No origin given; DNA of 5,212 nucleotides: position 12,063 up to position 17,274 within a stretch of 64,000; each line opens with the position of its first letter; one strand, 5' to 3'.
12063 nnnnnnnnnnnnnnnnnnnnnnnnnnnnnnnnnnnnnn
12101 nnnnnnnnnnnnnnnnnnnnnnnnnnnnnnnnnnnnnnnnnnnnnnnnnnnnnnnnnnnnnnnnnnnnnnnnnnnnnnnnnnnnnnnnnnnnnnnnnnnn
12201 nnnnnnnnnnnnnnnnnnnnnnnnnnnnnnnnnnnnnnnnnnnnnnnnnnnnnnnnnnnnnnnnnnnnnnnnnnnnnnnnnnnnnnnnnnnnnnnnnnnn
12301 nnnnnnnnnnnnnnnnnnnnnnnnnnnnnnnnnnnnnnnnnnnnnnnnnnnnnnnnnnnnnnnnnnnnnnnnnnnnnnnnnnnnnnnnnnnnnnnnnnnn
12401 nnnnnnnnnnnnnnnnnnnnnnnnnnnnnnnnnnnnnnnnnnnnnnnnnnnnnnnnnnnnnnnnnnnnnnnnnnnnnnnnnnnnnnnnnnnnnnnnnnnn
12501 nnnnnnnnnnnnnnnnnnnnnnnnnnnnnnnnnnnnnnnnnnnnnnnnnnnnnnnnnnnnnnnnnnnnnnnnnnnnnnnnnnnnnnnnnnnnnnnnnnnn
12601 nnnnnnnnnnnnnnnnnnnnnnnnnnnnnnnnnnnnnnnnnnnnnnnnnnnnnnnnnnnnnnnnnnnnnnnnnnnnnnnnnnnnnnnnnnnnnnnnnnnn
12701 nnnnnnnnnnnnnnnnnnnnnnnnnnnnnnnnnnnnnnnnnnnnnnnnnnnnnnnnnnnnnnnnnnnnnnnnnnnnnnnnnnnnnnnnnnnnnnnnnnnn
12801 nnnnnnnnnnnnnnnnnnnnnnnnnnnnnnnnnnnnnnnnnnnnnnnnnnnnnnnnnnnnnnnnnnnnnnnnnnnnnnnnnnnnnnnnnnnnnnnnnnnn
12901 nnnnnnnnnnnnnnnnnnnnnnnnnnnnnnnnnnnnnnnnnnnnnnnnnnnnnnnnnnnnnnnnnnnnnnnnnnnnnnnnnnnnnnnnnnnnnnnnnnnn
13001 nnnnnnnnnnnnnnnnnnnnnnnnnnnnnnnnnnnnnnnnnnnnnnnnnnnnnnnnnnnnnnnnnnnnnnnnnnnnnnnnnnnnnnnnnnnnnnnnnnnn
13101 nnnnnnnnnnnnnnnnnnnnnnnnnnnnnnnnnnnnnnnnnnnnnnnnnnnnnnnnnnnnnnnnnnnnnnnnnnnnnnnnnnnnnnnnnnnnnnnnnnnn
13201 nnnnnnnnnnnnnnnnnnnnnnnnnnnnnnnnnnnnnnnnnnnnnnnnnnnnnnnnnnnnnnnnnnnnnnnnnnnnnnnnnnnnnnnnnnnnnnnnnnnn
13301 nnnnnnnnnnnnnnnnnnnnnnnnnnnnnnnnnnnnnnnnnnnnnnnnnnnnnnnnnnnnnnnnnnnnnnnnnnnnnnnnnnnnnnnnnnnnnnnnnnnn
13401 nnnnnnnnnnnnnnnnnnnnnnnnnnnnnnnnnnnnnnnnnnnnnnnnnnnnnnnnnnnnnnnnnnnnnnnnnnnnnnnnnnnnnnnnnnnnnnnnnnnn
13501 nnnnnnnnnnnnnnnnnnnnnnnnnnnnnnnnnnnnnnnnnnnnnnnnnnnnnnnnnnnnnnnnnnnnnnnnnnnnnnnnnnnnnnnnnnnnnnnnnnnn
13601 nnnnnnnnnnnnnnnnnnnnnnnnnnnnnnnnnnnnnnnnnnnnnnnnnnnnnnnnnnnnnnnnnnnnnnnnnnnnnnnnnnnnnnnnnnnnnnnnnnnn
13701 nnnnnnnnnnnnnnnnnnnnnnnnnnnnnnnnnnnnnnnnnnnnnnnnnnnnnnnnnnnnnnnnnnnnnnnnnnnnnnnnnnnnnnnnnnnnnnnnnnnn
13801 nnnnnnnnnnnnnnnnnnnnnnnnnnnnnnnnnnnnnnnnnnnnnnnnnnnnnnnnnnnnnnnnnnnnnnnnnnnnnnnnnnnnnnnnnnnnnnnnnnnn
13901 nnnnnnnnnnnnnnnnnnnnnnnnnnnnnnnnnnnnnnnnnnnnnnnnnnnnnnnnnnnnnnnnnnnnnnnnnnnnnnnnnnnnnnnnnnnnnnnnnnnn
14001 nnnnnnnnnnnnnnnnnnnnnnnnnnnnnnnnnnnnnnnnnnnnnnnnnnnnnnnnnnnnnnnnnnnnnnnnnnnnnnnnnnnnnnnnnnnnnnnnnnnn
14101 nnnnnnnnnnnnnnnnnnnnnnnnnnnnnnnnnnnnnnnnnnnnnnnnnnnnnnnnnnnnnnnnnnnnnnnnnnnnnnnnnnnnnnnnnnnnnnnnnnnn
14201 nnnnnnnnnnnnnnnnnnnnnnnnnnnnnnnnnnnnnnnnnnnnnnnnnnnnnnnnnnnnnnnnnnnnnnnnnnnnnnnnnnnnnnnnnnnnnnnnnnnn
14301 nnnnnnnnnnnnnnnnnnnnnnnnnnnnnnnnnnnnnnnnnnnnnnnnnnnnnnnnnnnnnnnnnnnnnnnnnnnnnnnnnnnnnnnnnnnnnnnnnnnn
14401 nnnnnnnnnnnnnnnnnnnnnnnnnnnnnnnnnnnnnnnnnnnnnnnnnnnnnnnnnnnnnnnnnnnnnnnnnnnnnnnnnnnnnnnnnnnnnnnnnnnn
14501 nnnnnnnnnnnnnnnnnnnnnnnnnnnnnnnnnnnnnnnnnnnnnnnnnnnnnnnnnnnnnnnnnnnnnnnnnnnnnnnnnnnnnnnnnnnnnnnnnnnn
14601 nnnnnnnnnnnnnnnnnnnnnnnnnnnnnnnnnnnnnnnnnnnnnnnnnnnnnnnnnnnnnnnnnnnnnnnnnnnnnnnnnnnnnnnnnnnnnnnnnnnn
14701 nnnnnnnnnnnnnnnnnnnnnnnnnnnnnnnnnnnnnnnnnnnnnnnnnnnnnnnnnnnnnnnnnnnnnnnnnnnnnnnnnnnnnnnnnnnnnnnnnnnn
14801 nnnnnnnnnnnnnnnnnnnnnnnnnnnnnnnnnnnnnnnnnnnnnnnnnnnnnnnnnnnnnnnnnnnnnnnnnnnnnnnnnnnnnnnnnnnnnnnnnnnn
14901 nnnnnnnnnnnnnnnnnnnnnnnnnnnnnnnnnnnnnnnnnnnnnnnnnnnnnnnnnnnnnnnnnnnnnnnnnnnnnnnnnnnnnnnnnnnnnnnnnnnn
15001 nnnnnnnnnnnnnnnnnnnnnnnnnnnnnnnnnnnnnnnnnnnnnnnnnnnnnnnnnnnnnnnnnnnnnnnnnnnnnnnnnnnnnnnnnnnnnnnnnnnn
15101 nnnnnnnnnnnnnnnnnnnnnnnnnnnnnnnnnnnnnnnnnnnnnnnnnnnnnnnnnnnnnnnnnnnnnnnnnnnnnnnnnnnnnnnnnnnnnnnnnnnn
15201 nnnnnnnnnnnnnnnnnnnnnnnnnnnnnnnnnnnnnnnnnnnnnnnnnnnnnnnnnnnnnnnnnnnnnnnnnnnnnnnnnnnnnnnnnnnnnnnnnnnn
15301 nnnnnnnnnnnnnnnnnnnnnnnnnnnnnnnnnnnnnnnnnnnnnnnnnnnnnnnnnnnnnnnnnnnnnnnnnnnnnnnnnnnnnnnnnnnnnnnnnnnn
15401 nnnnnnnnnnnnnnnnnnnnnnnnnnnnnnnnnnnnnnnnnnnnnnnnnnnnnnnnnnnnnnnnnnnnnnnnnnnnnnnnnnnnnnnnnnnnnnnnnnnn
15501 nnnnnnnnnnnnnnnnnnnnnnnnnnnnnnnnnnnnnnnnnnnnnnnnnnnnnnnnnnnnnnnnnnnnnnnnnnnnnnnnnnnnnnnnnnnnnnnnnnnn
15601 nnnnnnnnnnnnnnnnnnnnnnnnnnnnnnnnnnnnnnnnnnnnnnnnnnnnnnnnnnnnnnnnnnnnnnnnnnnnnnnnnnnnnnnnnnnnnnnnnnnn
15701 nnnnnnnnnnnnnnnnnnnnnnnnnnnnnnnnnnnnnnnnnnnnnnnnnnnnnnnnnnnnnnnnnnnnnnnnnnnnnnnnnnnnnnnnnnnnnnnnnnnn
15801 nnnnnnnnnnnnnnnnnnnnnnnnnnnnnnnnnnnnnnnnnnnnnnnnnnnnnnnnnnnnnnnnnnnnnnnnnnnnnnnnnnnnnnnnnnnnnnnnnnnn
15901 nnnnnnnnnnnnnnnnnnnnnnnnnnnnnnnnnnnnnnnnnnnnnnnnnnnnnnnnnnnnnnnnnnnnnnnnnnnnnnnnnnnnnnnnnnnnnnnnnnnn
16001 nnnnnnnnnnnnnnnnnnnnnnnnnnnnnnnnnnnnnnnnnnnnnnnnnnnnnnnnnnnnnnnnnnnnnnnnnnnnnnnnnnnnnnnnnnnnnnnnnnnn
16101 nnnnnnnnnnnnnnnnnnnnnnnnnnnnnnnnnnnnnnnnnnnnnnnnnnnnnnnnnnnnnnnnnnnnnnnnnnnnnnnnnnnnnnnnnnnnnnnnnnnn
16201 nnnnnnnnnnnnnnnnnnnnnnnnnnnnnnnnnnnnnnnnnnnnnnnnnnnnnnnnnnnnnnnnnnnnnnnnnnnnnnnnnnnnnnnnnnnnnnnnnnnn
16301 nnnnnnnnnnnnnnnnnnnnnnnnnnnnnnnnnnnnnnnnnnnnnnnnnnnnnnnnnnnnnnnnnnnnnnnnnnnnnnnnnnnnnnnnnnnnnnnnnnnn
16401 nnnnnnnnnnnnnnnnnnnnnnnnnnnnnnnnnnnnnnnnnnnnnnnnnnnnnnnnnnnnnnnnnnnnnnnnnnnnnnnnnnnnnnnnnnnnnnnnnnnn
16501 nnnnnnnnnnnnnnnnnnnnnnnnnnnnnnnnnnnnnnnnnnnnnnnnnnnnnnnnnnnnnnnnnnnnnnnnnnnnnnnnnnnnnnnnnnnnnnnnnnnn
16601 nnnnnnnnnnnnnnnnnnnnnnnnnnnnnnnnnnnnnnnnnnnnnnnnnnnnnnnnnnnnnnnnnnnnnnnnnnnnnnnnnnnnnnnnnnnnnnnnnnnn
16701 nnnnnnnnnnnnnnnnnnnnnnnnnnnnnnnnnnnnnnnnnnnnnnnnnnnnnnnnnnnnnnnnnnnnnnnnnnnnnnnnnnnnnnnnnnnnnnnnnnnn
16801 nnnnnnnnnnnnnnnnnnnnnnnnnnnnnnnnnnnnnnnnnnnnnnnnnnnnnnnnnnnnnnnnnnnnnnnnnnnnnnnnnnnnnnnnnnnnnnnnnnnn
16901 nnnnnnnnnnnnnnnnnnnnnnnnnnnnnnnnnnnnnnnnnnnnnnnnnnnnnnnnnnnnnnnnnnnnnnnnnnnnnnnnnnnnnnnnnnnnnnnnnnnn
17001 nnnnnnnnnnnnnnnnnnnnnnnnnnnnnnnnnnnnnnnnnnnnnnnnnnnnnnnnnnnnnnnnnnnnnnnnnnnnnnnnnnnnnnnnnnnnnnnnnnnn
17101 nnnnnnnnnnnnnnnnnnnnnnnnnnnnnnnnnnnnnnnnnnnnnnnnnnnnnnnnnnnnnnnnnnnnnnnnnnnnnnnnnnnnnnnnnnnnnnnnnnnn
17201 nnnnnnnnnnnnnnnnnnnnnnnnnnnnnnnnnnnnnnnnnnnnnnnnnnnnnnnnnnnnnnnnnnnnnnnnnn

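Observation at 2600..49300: Hybrid prophage: serine-recombinase integration cassette, lambda-type head genes and a GTA-type tail, carrying about 12 morons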

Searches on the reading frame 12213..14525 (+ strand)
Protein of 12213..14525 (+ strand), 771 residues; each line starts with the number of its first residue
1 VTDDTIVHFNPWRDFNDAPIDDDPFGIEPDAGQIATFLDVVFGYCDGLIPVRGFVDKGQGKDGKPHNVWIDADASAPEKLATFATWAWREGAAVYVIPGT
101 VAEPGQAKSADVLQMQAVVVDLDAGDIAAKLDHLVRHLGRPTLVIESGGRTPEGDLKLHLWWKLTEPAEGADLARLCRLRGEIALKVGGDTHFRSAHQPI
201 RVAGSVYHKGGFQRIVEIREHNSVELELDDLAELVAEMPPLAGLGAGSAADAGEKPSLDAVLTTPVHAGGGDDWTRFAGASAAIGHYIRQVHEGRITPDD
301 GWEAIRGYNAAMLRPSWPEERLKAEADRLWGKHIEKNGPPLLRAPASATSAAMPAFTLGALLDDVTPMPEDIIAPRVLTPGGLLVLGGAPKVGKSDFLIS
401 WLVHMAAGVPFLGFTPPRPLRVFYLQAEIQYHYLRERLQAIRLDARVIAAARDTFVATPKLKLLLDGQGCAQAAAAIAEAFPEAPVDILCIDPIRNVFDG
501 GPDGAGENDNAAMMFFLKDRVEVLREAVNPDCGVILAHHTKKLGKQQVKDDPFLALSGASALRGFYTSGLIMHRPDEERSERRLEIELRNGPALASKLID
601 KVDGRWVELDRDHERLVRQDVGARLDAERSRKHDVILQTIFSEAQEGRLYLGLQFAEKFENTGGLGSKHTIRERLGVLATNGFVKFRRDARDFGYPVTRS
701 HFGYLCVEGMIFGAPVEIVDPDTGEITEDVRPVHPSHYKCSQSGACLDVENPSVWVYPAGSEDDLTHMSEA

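Call 50: search_protein_families(library=phrogs, max_evalue=0.001, proteins=[window:12213-14525:+])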
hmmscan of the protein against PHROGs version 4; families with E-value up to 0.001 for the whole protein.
seq(771 aa): 8 families
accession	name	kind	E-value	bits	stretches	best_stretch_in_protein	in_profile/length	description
phrog_13004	-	unknown function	9.8e-103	344.7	1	350-611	102-359/363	-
phrog_239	-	DNA, RNA and nucleotide metabolism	5.4e-30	106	1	378-764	355-754/801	DNA primase/helicase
phrog_3123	-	unknown function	2e-18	67.3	1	372-594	332-559/583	-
phrog_906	-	DNA, RNA and nucleotide metabolism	1e-13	52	1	348-582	500-706/872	DNA polymerase/primase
phrog_2597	-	DNA, RNA and nucleotide metabolism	1.9e-09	37.6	1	358-550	345-523/747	DNA primase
phrog_25693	-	unknown function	2.7e-08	33.9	1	377-564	46-230/405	-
phrog_38526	-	unknown function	4.5e-07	31.1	1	628-687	21-80/102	-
phrog_19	-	DNA, RNA and nucleotide metabolism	0.00099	19.1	0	377-442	349-404/621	DnaB-like replicative helicase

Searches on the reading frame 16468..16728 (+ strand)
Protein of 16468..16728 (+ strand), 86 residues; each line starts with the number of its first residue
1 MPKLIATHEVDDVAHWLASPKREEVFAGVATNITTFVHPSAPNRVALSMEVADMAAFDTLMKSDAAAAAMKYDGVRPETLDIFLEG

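Call 61: search_protein_families(library=pfam, max_evalue=0.5, proteins=[window:16468-16728:+])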
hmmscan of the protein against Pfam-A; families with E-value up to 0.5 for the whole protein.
window:16468-16728:+ (86 aa): 1 family
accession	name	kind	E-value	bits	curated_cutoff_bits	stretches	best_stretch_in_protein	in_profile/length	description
PF20046.4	DUF6448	-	0.13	12.6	27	1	6-78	13-79/147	Family of unknown function (DUF6448)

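Call 88: search_protein_families(library=padloc, max_evalue=0.01, proteins=[window:16468-16728:+])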
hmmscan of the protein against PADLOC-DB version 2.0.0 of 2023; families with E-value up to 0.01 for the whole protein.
window:16468-16728:+ (86 aa): 0 families

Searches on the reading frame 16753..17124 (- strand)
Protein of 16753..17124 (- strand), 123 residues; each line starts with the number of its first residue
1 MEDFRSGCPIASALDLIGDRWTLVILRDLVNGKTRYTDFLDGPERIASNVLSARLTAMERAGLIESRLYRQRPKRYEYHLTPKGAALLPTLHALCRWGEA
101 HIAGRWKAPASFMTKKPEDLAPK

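Call 88: search_protein_families(library=padloc, max_evalue=0.01, proteins=[window:16753-17124:-])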
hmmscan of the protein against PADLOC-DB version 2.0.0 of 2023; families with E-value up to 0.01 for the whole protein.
window:16753-17124:- (123 aa): 0 families

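Call 89: search_protein_families(library=phrogs, max_evalue=0.001, proteins=[window:16753-17124:-])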
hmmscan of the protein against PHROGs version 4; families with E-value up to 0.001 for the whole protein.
window:16753-17124:- (123 aa): 1 family
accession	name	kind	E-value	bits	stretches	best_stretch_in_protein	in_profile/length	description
phrog_11195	-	unknown function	2.4e-25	89.3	1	7-103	11-107/122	-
